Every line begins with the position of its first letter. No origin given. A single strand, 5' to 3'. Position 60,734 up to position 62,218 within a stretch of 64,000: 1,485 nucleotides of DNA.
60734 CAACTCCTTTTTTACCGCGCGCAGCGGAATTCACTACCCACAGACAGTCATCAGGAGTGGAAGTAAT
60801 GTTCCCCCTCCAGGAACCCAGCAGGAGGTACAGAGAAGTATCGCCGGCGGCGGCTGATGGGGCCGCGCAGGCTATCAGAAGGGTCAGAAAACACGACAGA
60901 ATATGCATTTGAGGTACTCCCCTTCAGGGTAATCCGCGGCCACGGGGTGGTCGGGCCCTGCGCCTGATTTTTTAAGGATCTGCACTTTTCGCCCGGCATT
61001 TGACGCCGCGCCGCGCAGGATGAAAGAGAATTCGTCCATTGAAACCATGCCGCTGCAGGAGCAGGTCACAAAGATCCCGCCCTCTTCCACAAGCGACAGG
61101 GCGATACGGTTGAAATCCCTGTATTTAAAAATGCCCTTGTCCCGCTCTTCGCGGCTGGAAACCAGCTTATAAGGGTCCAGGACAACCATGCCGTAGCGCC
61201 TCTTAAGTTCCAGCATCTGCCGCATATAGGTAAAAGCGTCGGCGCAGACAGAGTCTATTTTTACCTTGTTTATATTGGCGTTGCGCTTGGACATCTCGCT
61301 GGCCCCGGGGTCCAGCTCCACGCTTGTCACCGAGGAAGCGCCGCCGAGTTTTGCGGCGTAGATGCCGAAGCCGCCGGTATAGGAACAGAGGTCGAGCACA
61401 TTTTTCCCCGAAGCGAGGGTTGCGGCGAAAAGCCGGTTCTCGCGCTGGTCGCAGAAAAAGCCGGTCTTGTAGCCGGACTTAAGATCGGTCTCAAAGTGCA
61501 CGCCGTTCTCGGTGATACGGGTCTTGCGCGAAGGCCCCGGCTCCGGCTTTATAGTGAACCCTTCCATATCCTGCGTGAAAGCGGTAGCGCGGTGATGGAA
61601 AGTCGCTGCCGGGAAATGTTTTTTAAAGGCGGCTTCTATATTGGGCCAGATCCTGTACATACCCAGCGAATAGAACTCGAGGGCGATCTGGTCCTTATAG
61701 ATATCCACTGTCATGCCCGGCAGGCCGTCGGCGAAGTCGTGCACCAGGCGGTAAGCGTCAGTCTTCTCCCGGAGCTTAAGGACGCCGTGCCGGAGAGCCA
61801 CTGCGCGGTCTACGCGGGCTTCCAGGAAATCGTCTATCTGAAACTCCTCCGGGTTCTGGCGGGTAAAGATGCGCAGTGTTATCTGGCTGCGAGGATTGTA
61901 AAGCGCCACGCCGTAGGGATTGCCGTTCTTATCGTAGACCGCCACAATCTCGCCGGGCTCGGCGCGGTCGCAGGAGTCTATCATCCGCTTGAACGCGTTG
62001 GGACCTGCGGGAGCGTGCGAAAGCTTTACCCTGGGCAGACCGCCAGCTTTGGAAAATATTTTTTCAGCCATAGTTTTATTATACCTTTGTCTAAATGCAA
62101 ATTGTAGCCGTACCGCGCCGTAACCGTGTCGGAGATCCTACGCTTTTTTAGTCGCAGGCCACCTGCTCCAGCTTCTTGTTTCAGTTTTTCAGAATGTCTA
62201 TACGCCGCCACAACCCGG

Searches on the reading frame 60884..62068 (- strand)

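Call 46: search_protein_families(library=pfam, proteins=[window:60884-62068:-], max_evalue=0.000001)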
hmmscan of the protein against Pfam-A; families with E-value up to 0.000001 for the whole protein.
window:60884-62068:- (394 aa): 3 families
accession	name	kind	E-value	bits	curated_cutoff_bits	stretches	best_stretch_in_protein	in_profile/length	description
PF10672.15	Methyltrans_SAM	-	4.7e-14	52.8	27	1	181-345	84-246/286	S-adenosylmethionine-dependent methyltransferase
PF17785.7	PUA_3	-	1.1e-10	41.6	22.6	1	26-70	19-64/64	PUA-like domain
PF02475.24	TRM5-TYW2_MTfase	-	1.8e-07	31.7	28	1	185-271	3-89/164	TRM5/TYW2 methyltransferase domain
